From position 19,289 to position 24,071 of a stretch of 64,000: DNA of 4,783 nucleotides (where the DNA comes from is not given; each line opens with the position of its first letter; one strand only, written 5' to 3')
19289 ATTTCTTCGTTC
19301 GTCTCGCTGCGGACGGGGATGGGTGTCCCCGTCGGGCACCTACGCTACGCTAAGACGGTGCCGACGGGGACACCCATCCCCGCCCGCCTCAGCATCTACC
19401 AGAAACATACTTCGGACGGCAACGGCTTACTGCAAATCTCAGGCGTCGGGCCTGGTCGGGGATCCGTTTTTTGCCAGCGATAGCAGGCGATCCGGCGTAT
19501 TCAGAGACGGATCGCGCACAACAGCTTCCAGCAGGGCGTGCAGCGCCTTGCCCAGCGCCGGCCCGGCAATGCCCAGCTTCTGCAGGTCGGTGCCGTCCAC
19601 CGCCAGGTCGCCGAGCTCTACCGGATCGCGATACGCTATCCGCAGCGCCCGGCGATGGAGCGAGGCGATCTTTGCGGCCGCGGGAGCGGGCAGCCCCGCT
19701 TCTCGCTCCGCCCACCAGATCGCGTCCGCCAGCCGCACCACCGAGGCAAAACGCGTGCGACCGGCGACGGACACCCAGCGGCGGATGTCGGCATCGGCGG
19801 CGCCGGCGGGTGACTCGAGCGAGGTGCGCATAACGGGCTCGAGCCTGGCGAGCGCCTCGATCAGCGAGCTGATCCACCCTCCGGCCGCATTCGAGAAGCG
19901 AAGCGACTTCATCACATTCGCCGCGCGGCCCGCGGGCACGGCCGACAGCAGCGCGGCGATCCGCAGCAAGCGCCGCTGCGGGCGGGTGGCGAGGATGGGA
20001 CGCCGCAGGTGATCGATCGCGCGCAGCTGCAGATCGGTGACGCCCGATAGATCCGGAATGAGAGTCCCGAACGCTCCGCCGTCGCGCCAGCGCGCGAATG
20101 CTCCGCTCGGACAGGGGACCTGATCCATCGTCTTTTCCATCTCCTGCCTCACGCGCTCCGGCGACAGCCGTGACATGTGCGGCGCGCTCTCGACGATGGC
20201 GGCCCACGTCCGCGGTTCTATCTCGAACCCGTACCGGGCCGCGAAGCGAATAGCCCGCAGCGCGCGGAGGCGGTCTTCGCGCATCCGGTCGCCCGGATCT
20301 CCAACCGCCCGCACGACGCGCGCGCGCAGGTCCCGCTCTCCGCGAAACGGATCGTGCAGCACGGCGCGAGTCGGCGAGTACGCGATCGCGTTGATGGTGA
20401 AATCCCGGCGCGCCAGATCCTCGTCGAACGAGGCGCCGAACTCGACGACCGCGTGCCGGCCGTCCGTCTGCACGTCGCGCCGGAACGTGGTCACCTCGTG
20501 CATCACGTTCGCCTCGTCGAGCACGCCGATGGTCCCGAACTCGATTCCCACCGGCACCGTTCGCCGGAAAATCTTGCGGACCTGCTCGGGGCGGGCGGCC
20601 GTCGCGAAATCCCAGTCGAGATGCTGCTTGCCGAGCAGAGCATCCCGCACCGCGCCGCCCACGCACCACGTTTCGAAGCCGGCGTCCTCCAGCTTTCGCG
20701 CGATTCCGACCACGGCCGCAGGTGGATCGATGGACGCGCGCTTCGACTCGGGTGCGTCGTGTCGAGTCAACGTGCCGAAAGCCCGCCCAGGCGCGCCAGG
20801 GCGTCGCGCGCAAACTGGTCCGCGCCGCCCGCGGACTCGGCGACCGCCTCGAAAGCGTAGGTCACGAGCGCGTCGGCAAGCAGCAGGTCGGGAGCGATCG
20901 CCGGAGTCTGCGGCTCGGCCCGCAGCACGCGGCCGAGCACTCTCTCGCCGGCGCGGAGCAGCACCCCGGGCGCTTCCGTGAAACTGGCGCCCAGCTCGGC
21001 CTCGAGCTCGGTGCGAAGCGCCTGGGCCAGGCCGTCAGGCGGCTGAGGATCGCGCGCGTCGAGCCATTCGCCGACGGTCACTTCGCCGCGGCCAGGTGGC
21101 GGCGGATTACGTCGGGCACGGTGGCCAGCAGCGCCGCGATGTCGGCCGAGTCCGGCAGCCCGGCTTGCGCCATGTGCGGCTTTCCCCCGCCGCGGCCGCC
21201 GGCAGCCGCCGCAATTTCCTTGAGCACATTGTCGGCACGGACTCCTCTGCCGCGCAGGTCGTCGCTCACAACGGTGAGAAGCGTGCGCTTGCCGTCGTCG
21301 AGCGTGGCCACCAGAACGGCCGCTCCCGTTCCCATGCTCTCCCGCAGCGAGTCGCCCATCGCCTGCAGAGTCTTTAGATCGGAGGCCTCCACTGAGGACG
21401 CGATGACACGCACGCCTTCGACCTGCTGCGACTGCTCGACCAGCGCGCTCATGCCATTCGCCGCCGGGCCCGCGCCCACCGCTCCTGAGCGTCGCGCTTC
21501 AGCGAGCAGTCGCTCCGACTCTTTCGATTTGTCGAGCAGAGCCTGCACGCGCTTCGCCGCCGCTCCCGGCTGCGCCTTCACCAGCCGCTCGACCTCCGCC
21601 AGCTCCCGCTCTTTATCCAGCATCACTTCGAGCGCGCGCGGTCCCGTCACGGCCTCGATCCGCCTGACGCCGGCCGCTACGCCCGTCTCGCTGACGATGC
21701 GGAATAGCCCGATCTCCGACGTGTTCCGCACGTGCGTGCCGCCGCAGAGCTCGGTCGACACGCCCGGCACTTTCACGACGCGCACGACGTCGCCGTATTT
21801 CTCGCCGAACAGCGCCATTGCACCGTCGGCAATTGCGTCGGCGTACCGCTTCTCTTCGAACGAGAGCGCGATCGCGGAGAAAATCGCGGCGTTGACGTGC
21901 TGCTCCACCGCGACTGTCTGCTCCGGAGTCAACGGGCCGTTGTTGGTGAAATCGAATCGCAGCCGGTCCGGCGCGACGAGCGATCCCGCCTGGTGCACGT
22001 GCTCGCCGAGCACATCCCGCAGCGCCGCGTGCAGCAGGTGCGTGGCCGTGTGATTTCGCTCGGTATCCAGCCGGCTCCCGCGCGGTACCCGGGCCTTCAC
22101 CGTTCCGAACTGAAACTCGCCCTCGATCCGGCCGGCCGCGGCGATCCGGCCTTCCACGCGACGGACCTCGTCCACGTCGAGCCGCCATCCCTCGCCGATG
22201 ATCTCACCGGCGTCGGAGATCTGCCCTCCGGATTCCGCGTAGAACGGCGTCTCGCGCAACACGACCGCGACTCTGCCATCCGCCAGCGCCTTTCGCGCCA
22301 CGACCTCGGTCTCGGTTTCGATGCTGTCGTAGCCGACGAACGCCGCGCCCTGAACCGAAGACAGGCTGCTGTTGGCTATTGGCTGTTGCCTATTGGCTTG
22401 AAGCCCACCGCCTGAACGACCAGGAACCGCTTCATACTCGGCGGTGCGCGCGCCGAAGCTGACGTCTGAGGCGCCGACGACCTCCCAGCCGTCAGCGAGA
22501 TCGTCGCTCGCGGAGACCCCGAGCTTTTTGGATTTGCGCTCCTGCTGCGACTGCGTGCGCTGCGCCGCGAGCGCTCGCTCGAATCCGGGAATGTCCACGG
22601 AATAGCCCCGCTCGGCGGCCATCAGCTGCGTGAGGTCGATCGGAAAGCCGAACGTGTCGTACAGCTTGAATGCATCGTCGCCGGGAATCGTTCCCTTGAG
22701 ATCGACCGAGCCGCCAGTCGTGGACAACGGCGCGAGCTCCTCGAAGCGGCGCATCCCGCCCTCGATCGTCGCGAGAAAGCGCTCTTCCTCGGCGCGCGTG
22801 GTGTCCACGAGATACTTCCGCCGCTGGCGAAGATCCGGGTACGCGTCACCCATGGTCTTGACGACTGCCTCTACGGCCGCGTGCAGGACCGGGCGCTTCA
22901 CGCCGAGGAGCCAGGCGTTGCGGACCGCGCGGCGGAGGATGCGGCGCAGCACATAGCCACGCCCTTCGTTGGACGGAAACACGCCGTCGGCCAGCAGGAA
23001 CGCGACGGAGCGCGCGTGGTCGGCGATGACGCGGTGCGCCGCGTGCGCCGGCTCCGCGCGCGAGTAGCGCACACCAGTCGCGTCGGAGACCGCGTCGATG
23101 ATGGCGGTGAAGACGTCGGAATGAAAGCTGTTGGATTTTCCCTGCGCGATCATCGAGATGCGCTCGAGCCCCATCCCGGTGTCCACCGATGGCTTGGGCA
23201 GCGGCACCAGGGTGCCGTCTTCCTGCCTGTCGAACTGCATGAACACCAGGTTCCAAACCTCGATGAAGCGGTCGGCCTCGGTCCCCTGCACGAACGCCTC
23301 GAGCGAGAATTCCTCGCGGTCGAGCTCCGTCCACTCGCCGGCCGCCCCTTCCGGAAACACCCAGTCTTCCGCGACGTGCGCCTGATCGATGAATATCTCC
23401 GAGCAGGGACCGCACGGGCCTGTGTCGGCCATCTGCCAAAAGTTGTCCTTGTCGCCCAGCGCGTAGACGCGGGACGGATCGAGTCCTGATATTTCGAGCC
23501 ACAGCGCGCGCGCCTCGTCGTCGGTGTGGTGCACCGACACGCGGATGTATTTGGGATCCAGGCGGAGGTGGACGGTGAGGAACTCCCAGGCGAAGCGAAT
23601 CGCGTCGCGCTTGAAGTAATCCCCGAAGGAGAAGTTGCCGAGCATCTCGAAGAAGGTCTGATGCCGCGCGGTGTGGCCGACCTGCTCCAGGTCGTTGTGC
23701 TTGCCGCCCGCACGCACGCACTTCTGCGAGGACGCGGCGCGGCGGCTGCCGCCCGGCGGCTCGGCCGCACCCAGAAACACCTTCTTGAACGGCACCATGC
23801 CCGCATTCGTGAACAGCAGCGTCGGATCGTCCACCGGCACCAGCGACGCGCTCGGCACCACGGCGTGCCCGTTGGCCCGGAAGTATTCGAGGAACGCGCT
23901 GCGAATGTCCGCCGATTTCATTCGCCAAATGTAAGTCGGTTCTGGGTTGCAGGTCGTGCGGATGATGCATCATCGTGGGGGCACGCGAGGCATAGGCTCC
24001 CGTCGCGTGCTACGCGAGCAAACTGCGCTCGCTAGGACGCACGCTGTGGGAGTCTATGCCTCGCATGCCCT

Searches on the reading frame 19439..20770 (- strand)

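Call 43: search_protein_families(library=ncbifam, proteins=[window:19439-20770:-], max_evalue=0.00001)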
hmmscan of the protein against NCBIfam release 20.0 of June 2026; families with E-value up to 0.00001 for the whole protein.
window:19439-20770:- (443 aa): 9 families
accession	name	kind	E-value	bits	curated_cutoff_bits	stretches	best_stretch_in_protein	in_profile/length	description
NF009814.0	PRK13299.1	equivalog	1e-66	225.7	290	1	22-432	11-389/396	CCA tRNA nucleotidyltransferase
TIGR01942.1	pcnB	subfamily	4.9e-49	167.3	305.65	1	20-213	18-214/425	polynucleotide adenylyltransferase PcnB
TIGR02692.1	tRNA_CCA_actino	equivalog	1.3e-48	165.9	438.8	1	17-241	13-243/466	CCA tRNA nucleotidyltransferase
NF008634.1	PRK11623.1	equivalog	3.1e-33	115.1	702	1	23-215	52-258/469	polynucleotide adenylyltransferase PcnB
NF008137.0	PRK10885.1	equivalog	1.6e-29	102.9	451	1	33-242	2-211/409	multifunctional CCA addition/repair protein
NF009812.0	PRK13297.1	equivalog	4.9e-24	85.1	624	1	29-245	9-223/364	tRNA CCA-pyrophosphorylase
NF009813.0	PRK13298.1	equivalog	2.1e-20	73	606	1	34-248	3-217/417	tRNA CCA-pyrophosphorylase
NF041569.1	A-tRNAntase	equivalog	2.9e-14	52.3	1440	1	31-254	479-707/880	A-adding tRNA nucleotidyltransferase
NF009811.0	PRK13296.1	equivalog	2.8e-11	42.9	469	1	35-192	4-160/360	CCA tRNA nucleotidyltransferase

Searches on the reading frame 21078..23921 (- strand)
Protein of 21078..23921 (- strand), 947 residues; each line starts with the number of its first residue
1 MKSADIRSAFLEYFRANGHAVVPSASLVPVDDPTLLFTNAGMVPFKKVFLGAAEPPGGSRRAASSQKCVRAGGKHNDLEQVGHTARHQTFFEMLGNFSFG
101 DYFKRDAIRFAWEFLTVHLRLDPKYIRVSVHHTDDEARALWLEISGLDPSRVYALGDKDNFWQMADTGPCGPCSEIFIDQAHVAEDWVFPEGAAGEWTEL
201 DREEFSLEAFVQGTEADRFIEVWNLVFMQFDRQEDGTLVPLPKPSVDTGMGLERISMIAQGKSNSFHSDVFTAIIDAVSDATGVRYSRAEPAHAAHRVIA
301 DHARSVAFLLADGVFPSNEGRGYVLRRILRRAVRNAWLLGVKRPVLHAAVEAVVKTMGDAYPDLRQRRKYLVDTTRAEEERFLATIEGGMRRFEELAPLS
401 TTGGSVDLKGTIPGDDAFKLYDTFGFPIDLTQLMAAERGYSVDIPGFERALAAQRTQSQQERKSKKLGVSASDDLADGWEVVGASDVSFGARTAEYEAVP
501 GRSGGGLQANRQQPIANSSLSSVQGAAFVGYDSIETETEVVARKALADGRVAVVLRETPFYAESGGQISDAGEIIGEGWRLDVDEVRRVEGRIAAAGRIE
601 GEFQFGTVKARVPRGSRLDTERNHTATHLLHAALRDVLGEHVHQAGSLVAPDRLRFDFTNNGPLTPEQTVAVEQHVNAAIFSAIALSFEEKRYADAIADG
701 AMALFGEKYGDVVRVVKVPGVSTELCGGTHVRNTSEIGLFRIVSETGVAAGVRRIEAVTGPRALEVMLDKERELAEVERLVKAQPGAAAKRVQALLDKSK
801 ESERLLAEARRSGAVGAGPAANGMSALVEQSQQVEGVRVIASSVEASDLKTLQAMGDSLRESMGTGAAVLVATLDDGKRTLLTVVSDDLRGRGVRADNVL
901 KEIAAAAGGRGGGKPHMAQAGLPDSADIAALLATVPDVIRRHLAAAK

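Call 43: search_protein_families(library=ncbifam, proteins=[window:21078-23921:-], max_evalue=0.00001)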
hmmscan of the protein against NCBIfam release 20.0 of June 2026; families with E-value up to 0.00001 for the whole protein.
window:21078-23921:- (947 aa): 4 families
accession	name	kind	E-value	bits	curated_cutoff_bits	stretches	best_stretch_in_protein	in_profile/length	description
TIGR00344.1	alaS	equivalog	7.1e-257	854.9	457.05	2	5-469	1-437/847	alanine--tRNA ligase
NF002436.0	PRK01584.1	equivalog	1.6e-150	502.4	529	2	1-463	1-439/595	alanine--tRNA ligase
TIGR03683.1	A-tRNA_syn_arch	equivalog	1.2e-111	374.6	744.7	4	551-938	524-900/902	alanine--tRNA ligase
NF040865.1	a_tRNA_ed_AlaXM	equivalog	4e-26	92.2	300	1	548-756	22-230/234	alanyl-tRNA editing protein AlaXM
